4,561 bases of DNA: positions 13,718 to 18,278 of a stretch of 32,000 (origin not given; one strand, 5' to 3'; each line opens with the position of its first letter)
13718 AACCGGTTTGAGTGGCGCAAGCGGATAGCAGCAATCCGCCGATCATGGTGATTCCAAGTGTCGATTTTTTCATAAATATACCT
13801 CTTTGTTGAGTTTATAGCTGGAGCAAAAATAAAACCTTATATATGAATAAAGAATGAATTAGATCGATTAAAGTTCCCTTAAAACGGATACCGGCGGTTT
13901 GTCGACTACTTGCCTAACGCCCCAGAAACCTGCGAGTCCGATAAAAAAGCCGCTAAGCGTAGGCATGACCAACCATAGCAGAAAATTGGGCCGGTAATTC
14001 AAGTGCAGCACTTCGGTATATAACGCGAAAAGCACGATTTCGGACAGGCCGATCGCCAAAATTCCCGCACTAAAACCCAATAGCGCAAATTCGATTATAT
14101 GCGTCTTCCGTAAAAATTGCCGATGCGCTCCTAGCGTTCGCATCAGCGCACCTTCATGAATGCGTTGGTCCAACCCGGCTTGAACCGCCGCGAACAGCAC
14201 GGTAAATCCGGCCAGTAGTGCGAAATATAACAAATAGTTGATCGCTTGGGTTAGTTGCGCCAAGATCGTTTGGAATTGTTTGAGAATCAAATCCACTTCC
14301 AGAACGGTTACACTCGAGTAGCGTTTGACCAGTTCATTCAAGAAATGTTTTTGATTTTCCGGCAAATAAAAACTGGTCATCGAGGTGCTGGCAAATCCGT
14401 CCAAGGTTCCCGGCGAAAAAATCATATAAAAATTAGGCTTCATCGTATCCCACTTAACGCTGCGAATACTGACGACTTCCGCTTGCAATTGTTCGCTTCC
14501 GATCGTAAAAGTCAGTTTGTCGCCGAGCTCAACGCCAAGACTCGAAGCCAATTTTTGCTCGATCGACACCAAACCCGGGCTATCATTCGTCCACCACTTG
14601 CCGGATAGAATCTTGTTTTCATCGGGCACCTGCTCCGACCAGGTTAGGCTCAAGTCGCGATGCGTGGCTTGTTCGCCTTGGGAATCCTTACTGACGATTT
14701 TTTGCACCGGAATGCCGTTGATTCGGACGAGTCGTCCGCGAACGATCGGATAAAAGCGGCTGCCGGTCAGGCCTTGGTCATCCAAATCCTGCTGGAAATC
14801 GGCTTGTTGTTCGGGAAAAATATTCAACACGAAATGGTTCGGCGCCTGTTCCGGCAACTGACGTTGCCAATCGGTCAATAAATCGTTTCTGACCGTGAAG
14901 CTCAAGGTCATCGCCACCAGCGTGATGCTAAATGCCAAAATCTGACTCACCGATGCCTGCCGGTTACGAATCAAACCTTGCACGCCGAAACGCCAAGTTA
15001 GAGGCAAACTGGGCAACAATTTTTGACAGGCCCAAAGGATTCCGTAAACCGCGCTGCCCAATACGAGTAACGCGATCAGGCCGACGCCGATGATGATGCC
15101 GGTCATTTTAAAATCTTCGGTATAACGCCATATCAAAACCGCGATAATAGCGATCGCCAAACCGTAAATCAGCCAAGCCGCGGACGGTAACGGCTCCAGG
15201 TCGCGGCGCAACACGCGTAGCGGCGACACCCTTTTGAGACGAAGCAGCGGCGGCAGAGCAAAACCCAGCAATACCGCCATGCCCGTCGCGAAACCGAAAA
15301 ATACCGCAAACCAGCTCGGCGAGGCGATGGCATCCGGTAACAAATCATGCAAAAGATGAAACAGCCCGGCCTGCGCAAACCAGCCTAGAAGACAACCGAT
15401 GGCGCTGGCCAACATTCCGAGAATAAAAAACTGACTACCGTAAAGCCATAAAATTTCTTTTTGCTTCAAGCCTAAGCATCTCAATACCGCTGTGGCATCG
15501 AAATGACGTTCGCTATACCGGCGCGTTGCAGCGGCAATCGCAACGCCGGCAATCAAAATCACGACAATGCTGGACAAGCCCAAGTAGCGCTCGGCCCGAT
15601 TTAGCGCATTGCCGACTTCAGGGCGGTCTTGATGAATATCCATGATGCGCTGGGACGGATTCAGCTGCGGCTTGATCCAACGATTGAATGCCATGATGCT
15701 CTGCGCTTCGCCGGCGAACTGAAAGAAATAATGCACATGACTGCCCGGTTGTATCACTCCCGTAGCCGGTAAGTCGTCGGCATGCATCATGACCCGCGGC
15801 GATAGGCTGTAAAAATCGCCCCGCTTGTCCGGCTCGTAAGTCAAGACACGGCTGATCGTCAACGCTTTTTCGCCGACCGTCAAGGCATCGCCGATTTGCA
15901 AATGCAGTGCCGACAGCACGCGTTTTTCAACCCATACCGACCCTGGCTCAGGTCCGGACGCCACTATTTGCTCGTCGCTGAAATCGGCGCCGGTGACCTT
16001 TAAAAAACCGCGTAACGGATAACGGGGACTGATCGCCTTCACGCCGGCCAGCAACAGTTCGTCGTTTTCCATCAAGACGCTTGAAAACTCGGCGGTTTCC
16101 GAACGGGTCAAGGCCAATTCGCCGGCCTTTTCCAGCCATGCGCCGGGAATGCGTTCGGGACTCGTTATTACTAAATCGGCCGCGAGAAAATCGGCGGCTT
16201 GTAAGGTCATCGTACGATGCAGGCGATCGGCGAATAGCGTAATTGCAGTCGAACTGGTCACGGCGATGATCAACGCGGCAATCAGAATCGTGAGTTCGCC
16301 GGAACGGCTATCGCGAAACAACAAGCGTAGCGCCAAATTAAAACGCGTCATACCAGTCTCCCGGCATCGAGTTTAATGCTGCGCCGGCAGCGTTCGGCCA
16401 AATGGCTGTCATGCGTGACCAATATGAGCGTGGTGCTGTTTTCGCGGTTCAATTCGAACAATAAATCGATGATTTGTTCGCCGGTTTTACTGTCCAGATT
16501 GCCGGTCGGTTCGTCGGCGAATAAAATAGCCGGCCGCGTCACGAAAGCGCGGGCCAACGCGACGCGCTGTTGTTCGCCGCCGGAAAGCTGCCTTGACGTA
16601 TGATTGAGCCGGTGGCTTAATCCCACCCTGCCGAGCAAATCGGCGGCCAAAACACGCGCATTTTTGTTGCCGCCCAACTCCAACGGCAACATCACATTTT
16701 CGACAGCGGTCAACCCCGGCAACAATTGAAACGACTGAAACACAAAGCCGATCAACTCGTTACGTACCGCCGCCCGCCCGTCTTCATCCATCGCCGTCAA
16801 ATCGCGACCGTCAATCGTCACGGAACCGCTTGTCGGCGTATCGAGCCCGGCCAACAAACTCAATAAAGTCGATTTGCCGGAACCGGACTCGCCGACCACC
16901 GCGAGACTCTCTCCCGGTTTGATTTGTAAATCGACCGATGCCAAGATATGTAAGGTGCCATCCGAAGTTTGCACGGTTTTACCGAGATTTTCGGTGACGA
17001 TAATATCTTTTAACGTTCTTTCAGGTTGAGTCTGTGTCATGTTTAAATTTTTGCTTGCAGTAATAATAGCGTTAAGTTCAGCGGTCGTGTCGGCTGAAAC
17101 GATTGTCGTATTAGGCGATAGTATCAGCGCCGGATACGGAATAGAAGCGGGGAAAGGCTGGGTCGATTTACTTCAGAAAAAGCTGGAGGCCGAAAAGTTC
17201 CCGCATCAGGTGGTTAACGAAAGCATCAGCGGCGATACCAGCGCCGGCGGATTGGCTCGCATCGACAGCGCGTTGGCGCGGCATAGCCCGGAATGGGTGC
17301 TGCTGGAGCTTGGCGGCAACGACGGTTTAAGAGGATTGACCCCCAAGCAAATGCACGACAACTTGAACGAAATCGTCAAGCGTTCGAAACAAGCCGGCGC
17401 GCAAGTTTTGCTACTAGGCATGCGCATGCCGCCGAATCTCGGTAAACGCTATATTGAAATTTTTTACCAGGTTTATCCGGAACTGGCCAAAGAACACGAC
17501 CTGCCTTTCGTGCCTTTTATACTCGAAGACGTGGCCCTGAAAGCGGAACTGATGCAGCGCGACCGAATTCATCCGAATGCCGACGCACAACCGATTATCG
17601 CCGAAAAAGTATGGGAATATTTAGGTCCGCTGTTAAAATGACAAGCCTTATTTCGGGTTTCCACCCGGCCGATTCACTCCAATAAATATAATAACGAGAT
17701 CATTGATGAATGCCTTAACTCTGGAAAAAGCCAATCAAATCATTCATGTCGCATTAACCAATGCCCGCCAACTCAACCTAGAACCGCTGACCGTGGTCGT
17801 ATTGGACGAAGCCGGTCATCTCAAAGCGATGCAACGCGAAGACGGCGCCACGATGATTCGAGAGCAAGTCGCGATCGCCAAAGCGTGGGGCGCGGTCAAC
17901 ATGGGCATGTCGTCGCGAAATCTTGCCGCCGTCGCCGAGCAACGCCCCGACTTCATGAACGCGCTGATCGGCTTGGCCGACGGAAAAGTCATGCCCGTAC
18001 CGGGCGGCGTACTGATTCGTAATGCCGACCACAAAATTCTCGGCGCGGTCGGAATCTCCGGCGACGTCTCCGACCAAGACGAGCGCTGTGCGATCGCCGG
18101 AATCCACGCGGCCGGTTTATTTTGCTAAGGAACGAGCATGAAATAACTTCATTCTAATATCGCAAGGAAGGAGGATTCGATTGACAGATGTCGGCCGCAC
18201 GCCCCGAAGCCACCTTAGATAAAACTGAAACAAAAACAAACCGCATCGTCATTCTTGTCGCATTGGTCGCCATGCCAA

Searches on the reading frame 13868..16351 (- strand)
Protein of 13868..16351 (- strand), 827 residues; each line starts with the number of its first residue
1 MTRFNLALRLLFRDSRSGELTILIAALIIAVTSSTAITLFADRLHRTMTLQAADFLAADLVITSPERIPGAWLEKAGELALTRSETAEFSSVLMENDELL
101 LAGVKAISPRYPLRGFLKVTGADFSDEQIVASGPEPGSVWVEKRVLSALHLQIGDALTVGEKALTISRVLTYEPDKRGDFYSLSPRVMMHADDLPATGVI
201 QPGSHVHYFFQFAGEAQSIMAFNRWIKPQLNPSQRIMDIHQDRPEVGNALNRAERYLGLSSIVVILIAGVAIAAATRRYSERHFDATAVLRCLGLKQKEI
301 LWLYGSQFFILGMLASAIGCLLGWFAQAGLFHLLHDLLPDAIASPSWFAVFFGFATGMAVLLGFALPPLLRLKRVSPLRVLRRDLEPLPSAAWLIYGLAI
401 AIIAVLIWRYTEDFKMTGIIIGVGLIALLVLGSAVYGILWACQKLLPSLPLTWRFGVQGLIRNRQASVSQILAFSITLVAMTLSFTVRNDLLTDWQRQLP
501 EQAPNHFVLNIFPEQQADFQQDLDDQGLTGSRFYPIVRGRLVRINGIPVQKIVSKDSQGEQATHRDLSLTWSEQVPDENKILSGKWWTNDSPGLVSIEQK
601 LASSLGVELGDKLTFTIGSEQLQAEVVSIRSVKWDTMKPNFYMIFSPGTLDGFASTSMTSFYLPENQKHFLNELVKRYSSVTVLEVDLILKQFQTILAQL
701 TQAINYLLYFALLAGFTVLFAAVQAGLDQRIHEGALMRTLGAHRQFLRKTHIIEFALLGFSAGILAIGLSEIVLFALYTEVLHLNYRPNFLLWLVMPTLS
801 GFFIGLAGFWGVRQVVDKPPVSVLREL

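Call 57: search_protein_families(library=pfam, proteins=[window:13868-16351:-], max_evalue=0.00001)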
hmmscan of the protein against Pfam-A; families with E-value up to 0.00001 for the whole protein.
window:13868-16351:- (827 aa): 2 families
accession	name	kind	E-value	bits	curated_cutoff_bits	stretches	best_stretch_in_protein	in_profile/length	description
PF02687.27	FtsX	-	5.1e-21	75.4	25.5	2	260-377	3-120/120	FtsX-like permease C-terminal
PF12704.14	MacB_PCD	-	3.2e-07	31.3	27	0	22-196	3-178/207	MacB-like periplasmic core domain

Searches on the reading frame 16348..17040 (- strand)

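Call 57: search_protein_families(library=pfam, proteins=[window:16348-17040:-], max_evalue=0.00001)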
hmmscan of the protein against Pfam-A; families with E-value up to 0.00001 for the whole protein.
window:16348-17040:- (230 aa): 2 families
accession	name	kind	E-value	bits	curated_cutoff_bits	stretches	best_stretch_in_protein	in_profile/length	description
PF00005.33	ABC_tran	-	3.4e-36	125.3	25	1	34-179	2-136/137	ABC transporter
PF13304.12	AAA_21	-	1.2e-07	32.5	27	0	143-214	229-302/304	AAA domain, putative AbiEii toxin, Type IV TA system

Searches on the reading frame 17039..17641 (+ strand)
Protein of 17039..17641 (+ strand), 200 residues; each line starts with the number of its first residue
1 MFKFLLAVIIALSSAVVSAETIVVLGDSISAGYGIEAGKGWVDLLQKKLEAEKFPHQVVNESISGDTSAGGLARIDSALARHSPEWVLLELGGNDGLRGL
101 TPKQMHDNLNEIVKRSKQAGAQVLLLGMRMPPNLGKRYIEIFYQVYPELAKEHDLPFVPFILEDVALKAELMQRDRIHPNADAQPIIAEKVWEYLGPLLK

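Call 6: search_protein_families(library=pfam, proteins=[window:17039-17641:+])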
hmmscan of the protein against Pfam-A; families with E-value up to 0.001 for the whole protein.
window:17039-17641:+ (200 aa): 3 families
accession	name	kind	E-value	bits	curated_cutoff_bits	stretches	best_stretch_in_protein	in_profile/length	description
PF13472.12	Lipase_GDSL_2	-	1.2e-29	104.5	32.9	1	24-182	1-174/178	GDSL-like Lipase/Acylhydrolase family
PF00657.28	Lipase_GDSL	-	4.3e-21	76.5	23.6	1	22-191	1-208/208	GDSL-like Lipase/Acylhydrolase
PF25182.1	NonGDSL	-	1.2e-08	35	80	1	21-132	29-143/220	Non-GDSL lipase-like family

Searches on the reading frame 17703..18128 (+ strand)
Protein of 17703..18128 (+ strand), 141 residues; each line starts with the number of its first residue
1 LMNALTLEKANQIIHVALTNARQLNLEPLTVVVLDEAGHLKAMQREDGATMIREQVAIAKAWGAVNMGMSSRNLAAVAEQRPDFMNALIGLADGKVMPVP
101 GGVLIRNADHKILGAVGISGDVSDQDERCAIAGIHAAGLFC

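Call 6: search_protein_families(library=pfam, proteins=[window:17703-18128:+])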
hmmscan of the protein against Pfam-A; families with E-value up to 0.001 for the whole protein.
window:17703-18128:+ (141 aa): 1 family
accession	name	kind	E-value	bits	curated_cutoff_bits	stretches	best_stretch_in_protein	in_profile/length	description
PF03928.20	HbpS-like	-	6.7e-32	110.7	25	1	5-134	1-127/128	Haem degrading protein HbpS-like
